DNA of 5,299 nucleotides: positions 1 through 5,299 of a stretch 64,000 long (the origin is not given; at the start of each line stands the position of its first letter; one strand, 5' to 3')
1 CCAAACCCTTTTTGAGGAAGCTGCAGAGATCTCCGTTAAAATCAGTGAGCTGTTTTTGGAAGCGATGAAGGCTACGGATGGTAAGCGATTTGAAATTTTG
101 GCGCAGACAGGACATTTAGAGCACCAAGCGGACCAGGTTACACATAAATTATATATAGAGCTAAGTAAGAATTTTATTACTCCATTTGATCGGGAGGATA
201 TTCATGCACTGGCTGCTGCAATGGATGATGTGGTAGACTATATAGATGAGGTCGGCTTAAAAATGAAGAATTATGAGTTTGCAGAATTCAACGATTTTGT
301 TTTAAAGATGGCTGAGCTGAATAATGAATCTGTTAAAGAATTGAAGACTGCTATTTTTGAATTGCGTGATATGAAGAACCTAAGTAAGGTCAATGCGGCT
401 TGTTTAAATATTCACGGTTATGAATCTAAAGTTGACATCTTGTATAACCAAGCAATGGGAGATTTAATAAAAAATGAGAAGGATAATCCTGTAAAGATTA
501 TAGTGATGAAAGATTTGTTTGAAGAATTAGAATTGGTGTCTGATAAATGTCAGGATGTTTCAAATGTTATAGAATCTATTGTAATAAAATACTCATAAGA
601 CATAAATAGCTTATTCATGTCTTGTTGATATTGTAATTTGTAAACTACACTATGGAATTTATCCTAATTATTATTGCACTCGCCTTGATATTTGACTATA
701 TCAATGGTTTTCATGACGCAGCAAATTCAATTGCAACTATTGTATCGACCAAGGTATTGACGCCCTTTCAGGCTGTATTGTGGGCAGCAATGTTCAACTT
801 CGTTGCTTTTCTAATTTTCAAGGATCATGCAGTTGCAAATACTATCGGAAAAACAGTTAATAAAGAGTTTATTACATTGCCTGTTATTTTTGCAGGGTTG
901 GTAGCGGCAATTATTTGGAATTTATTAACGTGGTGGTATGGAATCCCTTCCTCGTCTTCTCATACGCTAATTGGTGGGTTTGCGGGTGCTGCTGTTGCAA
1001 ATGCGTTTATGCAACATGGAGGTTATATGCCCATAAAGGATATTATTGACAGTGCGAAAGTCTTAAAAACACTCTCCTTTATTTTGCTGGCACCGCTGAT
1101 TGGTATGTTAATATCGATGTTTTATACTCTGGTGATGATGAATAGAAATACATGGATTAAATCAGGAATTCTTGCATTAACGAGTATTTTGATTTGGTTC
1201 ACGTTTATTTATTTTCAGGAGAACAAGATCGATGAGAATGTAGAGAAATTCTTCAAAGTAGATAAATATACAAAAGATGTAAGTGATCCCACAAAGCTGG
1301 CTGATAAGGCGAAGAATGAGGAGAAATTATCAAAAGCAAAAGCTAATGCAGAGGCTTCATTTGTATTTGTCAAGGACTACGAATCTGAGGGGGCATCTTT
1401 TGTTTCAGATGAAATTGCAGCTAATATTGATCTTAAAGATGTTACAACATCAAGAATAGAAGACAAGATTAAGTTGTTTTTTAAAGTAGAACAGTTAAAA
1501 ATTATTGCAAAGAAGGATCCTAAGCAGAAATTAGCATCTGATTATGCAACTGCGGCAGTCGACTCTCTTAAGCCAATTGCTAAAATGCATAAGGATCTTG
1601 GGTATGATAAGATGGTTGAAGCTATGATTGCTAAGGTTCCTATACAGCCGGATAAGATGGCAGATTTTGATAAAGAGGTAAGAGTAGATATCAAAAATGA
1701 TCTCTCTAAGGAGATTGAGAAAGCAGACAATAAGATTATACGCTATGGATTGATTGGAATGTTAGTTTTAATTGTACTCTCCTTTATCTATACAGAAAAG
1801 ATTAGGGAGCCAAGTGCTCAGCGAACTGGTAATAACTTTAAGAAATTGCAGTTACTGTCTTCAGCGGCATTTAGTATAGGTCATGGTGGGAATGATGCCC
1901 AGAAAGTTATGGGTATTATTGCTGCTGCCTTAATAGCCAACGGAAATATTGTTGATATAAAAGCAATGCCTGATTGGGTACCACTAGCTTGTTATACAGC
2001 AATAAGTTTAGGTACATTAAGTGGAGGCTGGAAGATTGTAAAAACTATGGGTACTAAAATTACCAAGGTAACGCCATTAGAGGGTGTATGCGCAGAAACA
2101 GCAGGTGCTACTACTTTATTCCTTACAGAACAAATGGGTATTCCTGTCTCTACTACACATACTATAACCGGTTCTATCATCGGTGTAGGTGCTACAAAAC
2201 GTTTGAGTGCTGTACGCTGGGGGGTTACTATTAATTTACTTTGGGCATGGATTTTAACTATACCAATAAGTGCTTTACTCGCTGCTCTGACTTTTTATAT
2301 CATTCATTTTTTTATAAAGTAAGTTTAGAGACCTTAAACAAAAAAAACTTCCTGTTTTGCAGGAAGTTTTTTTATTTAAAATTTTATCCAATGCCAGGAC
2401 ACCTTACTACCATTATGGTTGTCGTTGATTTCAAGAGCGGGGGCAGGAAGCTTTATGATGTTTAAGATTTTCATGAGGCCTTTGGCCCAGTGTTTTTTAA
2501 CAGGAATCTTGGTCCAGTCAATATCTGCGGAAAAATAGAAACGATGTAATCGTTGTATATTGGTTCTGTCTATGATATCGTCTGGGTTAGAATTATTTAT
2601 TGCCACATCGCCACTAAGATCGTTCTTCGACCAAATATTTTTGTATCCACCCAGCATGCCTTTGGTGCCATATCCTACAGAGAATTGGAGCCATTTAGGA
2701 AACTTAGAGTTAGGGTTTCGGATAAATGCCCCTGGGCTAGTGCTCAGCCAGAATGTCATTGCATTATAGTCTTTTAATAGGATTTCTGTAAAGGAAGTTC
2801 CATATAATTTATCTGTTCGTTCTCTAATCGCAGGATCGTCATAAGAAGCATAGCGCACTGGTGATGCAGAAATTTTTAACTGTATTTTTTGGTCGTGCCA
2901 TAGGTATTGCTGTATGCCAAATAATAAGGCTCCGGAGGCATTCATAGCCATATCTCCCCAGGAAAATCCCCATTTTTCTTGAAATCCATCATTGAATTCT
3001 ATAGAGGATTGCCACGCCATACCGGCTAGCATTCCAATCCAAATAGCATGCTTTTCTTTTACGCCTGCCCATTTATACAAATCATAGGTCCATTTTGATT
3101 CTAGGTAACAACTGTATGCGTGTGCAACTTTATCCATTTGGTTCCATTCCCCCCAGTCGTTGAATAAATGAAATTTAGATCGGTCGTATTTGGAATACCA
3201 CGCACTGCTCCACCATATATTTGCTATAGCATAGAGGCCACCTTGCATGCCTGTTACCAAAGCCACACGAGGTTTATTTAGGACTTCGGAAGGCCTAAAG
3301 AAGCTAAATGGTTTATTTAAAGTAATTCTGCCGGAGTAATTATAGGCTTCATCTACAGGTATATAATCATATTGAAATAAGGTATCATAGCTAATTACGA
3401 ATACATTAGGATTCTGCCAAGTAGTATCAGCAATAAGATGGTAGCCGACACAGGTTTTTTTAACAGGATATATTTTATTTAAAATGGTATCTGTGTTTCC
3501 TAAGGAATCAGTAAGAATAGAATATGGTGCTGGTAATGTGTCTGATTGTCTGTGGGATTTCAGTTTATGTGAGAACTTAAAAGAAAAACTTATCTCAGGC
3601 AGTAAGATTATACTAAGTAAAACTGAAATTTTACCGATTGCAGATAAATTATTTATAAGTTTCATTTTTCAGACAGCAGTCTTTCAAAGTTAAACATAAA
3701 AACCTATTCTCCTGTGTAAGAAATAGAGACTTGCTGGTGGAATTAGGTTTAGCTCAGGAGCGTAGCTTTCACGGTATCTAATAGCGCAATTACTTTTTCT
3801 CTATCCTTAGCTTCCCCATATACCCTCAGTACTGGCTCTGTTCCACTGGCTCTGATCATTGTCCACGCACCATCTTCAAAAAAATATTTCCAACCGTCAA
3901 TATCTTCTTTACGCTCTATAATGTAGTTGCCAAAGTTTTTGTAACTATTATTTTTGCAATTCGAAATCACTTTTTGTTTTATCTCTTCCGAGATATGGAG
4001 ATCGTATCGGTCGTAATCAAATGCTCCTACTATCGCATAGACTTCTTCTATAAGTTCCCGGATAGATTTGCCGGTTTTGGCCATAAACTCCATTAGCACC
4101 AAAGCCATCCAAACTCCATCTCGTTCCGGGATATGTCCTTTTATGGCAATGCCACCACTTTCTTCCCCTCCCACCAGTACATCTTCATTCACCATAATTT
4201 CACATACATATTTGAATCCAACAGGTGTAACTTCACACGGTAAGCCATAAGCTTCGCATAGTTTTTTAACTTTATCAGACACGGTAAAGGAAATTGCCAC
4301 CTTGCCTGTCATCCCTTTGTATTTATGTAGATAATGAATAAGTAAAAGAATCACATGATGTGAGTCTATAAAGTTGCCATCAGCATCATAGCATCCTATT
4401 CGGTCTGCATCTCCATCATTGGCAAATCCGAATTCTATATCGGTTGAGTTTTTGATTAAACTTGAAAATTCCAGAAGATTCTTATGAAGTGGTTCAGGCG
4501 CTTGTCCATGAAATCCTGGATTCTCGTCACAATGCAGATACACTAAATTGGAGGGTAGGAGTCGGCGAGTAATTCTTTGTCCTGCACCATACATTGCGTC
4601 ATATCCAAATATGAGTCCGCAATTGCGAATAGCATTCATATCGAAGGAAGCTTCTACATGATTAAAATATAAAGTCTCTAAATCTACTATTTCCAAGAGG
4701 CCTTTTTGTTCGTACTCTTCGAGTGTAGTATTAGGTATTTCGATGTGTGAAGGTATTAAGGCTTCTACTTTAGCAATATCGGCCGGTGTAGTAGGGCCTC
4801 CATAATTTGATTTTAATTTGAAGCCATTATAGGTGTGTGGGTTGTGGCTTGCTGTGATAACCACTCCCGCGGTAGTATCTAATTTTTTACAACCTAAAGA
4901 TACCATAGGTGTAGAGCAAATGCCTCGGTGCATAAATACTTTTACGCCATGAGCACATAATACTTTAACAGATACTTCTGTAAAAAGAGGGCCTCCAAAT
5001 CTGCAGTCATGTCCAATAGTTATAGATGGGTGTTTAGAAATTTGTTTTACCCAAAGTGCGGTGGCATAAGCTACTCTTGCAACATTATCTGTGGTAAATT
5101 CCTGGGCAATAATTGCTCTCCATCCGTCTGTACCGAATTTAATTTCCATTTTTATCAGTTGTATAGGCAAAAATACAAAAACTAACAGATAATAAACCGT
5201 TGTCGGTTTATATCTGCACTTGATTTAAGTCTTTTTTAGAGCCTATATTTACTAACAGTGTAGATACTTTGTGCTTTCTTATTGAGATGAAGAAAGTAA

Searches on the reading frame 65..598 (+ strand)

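Call 63: search_protein_families(library=pfam, proteins=[window:65-598:+], max_evalue=0.00001)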
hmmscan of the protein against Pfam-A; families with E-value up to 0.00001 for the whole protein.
window:65-598:+ (177 aa): 1 family
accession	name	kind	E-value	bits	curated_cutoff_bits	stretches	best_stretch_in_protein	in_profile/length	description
PF01865.21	PhoU_div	-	1.3e-26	93.8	24.4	1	16-174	50-213/214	Protein of unknown function DUF47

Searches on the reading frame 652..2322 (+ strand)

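Call 63: search_protein_families(library=pfam, proteins=[window:652-2322:+], max_evalue=0.00001)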
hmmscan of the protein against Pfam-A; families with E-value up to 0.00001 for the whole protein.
window:652-2322:+ (556 aa): 1 family
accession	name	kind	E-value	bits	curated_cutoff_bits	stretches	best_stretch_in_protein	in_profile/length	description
PF01384.25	PHO4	-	4.9e-98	328.8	33.7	1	18-544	1-350/350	Phosphate transporter family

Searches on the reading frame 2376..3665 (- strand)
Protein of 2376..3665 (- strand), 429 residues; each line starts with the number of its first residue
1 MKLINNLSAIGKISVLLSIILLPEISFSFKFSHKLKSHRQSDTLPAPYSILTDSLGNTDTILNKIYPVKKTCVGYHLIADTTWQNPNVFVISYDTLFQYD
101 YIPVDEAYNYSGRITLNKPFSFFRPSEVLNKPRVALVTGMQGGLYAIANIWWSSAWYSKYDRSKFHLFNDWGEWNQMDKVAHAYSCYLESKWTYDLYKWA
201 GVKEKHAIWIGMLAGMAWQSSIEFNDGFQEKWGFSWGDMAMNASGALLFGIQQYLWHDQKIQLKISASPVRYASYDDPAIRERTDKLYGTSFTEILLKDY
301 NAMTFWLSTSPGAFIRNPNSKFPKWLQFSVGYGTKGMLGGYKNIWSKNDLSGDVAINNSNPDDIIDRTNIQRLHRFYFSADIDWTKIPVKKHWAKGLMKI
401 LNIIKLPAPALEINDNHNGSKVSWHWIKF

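Call 63: search_protein_families(library=pfam, proteins=[window:2376-3665:-], max_evalue=0.00001)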
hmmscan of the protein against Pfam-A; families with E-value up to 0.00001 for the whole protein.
window:2376-3665:- (429 aa): 1 family
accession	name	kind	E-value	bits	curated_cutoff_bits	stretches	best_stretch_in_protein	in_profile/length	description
PF10043.14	DUF2279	-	5.8e-13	49.8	28.6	1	176-246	13-83/91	Predicted periplasmic lipoprotein (DUF2279)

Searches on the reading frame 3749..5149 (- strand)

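Call 63: search_protein_families(library=pfam, proteins=[window:3749-5149:-], max_evalue=0.00001)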
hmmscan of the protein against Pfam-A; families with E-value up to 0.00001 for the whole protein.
window:3749-5149:- (466 aa): 4 families
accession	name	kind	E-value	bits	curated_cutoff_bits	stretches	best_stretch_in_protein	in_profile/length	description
PF02878.22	PGM_PMM_I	-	3.7e-35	121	22.5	1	3-133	2-132/138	Phosphoglucomutase/phosphomannomutase, alpha/beta/alpha domain I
PF02880.22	PGM_PMM_III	-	1.4e-26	93.3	20.7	1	262-371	1-112/115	Phosphoglucomutase/phosphomannomutase, alpha/beta/alpha domain III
PF02879.22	PGM_PMM_II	-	6.7e-17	62.4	29.3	1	161-258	3-103/103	Phosphoglucomutase/phosphomannomutase, alpha/beta/alpha domain II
PF00408.26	PGM_PMM_IV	-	2.1e-10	41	23.1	1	416-459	22-64/68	Phosphoglucomutase/phosphomannomutase, C-terminal domain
